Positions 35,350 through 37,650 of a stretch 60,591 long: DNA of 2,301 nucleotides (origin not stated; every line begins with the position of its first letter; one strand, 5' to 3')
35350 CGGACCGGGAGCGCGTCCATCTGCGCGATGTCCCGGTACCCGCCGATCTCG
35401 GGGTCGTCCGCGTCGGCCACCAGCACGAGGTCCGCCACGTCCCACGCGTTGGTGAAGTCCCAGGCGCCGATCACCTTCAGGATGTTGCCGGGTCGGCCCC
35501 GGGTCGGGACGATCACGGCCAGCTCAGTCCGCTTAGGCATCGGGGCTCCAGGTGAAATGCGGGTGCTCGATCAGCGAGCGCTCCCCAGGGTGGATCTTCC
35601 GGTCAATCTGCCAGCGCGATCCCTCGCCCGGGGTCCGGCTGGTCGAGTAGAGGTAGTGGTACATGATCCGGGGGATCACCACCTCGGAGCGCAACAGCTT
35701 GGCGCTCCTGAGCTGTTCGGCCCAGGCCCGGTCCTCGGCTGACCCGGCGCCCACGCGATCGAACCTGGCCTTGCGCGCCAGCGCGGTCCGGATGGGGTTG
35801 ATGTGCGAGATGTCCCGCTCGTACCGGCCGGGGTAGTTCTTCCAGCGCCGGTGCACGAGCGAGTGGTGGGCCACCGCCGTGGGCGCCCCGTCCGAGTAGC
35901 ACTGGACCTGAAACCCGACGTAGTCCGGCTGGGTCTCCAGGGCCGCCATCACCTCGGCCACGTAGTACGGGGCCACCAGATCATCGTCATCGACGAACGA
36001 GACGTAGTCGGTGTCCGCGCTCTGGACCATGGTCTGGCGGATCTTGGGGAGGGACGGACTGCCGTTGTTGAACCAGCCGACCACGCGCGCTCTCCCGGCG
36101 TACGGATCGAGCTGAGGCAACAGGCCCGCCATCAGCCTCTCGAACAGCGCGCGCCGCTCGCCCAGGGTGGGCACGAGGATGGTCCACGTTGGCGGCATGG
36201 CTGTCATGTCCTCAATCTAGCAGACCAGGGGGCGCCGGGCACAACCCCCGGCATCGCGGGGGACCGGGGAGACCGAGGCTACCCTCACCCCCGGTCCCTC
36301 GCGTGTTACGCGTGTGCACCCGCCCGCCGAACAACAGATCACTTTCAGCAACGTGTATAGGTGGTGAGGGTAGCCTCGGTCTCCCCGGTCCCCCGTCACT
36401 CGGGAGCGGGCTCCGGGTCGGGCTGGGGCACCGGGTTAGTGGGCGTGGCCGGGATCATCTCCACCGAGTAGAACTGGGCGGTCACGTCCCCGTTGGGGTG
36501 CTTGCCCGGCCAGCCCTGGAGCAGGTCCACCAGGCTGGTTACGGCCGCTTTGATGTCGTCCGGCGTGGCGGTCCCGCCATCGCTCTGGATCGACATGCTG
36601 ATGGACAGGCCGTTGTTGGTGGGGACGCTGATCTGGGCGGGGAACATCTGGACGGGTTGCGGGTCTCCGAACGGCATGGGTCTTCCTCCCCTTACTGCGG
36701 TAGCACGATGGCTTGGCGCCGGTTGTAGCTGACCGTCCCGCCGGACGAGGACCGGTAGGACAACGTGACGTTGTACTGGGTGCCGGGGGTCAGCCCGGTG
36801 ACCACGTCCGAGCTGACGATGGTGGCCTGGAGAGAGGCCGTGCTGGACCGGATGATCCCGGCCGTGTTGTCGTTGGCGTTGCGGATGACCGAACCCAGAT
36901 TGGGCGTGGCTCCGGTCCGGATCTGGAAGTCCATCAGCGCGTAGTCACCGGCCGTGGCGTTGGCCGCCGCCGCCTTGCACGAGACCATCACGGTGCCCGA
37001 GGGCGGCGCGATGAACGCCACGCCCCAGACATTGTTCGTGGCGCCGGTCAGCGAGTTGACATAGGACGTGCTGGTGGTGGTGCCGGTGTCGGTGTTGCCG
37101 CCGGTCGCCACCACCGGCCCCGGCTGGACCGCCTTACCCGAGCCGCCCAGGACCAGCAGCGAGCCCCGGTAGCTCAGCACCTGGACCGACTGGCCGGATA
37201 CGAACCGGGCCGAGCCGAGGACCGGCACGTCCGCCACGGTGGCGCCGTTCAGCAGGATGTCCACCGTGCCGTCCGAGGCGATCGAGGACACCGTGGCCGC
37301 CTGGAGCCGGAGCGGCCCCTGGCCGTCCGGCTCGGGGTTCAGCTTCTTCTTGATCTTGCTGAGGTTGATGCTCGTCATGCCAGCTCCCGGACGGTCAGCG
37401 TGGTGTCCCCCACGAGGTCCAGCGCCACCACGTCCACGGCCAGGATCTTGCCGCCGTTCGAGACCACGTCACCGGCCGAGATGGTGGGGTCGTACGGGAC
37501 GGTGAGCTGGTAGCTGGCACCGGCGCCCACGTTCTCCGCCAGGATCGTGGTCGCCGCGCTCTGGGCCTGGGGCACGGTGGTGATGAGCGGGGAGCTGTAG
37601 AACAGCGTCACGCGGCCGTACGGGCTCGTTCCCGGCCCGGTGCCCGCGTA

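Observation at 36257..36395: Long inverted-repeat element, copy B: perfect 33-bp arms abutting a stop codon and almost antipodal to copy A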

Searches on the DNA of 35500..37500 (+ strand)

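Call 6: search_dna_similar(query=window:35500-37500:+, collection=phages, mode=near, max_rows=30)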
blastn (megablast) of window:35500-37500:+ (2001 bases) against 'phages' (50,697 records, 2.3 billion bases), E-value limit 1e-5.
Records with a match: 2; places in all: 2; records where one place covers at least 80% of the query: 0.
Best place of each record, by identity: 60-80% 2.
By first word of the organism name: Actinoplanes 2.
By host as written in the record: - 1; Actinoplanes sp. SN223/29 1.
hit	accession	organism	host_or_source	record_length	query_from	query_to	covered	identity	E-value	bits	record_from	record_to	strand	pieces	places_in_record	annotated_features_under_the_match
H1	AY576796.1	Actinoplanes phage phiAsp2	-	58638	148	715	28%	79.7%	6e-108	398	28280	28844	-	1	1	pas33: Pas33 | pas33: ribosome_binding_site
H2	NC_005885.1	Actinoplanes phage phiAsp2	Actinoplanes sp. SN223/29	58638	148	715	28%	79.7%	6e-108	398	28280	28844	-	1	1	glycosyltransferase | ribosome_binding_site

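Call 9: get_annotated_region(hit=H2, flank=4000)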
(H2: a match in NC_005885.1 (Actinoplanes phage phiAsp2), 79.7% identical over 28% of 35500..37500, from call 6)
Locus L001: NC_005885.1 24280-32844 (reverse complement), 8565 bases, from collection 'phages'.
description: Actinoplanes phage phiAsp2, complete genome.
organism: Actinoplanes phage phiAsp2 (NCBI taxid 279303)
taxonomy: Viruses; Duplodnaviria; Heunggongvirae; Uroviricota; Caudoviricetes
host: Actinoplanes sp. SN223/29; source: -; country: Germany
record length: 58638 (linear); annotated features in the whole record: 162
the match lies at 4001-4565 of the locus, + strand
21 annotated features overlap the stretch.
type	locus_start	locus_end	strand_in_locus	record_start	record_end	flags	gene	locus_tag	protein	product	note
CDS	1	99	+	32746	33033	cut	-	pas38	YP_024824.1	Pas38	-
regulatory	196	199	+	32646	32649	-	-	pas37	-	ribosome_binding_site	-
CDS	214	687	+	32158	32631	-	-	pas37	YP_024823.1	Pas37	-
CDS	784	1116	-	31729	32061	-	-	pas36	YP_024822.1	Pas36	-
regulatory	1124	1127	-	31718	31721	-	-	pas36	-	ribosome_binding_site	-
CDS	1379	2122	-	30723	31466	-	-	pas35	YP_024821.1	glucosyltransferase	-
CDS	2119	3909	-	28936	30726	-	-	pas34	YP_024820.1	DNA methyltransferase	hypothetical protein; putative O-methyltransferase; similar to Mycobacterium tuberculosis CDC1551 O-methyltransferase ...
misc_feature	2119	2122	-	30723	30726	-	-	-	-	-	putative translational coupling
regulatory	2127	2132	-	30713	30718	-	-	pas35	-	ribosome_binding_site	-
CDS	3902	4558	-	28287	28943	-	-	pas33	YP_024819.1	glycosyltransferase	hypothetical protein; putative glycosyltransferase; similar to Streptococcus agalactiae galactosyltransferase encoded ...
regulatory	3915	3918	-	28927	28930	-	-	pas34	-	ribosome_binding_site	-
regulatory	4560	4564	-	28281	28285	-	-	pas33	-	ribosome_binding_site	-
CDS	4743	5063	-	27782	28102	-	-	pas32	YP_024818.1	Pas32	-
regulatory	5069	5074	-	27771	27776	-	-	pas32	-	ribosome_binding_site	-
CDS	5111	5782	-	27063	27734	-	-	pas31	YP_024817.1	Pas31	-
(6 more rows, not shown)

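Call 10: search_dna_similar(query=window:36200-36450:+, collection=phages, mode=distant, max_rows=40, max_evalue=0.01)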
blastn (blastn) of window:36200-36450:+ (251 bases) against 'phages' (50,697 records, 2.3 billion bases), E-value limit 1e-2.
No match.
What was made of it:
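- Tried and rejected: No match (call 10).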

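Call 82: search_rna_families(source=window, start=36150, end=36500, threshold=evalue, max_evalue=1)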
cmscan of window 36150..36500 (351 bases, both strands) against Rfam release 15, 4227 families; matches with E-value up to 1: 2.
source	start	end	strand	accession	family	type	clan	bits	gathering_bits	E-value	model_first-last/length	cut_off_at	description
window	36253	36399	-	RF03296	MIR8788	Gene; miRNA;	-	38.1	124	3e-05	1-138/138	no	MIR8788 microRNA precursor family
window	36258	36407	+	RF02271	uc_338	Cis-reg;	-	27.4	120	6.1e-05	1-180/180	no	TUC338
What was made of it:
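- On Any curated RNA family (Rfam 15): The best sub-threshold hits are 38 against 124 bits and 27 against 120 bits, both to generic long hairpins (call 82).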

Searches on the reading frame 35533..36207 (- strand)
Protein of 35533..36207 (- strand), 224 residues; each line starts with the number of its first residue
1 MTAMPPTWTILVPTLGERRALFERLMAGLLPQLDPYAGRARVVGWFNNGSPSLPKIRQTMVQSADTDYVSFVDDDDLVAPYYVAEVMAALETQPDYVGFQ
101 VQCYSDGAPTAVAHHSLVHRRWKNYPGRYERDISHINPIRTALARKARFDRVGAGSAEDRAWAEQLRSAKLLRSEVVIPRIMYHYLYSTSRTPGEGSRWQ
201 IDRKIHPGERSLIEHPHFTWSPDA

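Call 25: find_related_loci(query=window:35533-36207:-, collection=viral_contigs, flank=3000)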
Query window:35533-36207:- (224 aa) in viral_contigs; peptide patterns used: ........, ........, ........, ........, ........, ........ (x = any residue, [..] = any of these).
31 stretches matched a pattern; 27 encode a relative of the query (tblastn E <= 1e-3); 27 distinct loci.
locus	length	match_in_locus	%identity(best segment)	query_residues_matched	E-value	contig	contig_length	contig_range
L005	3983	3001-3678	80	1-224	7e-121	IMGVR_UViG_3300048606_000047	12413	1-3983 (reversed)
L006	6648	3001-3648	75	1-221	1e-114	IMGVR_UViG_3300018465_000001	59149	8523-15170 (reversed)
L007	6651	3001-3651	77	1-224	2e-111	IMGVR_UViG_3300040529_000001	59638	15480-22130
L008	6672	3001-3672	72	1-224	8e-110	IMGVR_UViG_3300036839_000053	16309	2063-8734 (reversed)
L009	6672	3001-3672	72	1-224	8e-110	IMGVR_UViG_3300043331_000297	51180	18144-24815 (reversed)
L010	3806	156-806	72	1-224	3e-106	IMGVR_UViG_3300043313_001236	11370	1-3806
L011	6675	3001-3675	69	1-224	1e-104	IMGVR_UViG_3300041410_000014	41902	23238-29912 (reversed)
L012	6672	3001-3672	70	1-224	1e-103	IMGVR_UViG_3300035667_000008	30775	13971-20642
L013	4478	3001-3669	68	1-224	1e-102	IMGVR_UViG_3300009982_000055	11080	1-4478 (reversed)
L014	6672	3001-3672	68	1-224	1e-102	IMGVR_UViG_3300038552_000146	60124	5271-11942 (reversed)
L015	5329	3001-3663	67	1-221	2e-102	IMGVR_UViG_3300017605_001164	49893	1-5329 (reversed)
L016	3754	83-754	70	1-224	2e-102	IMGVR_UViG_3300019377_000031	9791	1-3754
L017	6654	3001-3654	68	1-224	2e-101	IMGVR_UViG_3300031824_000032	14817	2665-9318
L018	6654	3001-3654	70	1-224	2e-101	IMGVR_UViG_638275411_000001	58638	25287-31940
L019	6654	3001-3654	68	1-224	4e-101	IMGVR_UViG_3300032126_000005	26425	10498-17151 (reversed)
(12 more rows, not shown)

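Call 26: find_related_loci(query=window:35533-36207:-, collection=genome_contigs, flank=3000)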
Query window:35533-36207:- (224 aa) in genome_contigs; peptide patterns used: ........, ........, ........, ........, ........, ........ (x = any residue, [..] = any of these).
62 stretches matched a pattern, but none encodes a relative of the query by tblastn (E <= 1e-3).

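Call 86: find_encoding_contigs(protein=window:35533-36207:-, flank=1500, max_places=10)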
Protein window:35533-36207:- (224 aa): 6 contigs read that carry it; 3 places shown.
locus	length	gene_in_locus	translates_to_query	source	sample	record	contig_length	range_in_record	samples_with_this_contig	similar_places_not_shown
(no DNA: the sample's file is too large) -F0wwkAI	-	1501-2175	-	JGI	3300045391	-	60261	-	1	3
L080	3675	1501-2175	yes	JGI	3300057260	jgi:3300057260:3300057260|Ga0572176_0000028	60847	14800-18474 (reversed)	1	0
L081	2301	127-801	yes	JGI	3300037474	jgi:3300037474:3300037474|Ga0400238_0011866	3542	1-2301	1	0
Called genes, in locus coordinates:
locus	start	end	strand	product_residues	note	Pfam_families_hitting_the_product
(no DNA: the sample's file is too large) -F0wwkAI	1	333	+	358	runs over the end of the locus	PF16466:DUF5047 (weak)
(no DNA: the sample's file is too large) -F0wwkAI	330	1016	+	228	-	-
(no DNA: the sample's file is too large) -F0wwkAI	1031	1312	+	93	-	-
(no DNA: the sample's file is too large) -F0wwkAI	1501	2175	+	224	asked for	PF00535:Glycos_transf_2 (weak)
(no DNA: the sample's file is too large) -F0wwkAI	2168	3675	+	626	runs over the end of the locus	PF13578:Methyltransf_24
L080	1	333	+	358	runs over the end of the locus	PF16466:DUF5047 (weak)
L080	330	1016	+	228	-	-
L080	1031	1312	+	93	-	-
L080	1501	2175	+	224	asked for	PF00535:Glycos_transf_2 (weak)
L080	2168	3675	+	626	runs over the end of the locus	PF13578:Methyltransf_24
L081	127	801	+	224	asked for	PF00535:Glycos_transf_2 (weak)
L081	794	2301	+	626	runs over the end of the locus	PF13578:Methyltransf_24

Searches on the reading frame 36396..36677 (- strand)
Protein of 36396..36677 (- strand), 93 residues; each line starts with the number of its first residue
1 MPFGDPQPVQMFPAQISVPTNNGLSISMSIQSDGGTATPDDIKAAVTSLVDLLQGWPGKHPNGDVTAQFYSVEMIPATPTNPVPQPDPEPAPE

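Call 32: search_protein_families(library=pfam, proteins=[window:36396-36677:-], max_evalue=0.01)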
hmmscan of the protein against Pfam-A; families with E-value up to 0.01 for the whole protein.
window:36396-36677:- (93 aa): 0 families

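Call 33: search_protein_families(library=phrogs, proteins=[window:36396-36677:-], max_evalue=0.001)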
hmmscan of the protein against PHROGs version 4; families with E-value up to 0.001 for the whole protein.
window:36396-36677:- (93 aa): 0 families

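Call 87: find_encoding_contigs(protein=window:36396-36677:-, flank=1500, max_places=10)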
Protein window:36396-36677:- (93 aa): 8 contigs read that carry it; 3 places shown.
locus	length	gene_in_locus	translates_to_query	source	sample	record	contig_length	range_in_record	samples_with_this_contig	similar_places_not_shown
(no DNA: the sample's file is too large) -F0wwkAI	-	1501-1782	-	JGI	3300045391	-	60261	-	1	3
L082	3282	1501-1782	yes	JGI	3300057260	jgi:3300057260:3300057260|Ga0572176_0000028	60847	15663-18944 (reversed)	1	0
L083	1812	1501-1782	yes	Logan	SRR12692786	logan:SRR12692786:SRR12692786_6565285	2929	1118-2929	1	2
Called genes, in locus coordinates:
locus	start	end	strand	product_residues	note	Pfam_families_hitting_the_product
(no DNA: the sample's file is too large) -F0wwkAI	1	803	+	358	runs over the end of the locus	PF16466:DUF5047 (weak)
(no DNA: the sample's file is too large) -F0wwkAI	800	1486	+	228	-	-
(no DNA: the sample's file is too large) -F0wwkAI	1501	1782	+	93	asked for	-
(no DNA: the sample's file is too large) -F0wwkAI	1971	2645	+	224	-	PF00535:Glycos_transf_2 (weak)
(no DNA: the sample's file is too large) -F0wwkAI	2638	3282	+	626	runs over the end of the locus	PF13578:Methyltransf_24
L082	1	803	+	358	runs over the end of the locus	PF16466:DUF5047 (weak)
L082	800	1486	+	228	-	-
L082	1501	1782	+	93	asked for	-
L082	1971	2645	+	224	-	PF00535:Glycos_transf_2 (weak)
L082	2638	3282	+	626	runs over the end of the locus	PF13578:Methyltransf_24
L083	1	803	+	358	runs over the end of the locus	PF16466:DUF5047 (weak)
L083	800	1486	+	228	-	-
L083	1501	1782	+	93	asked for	-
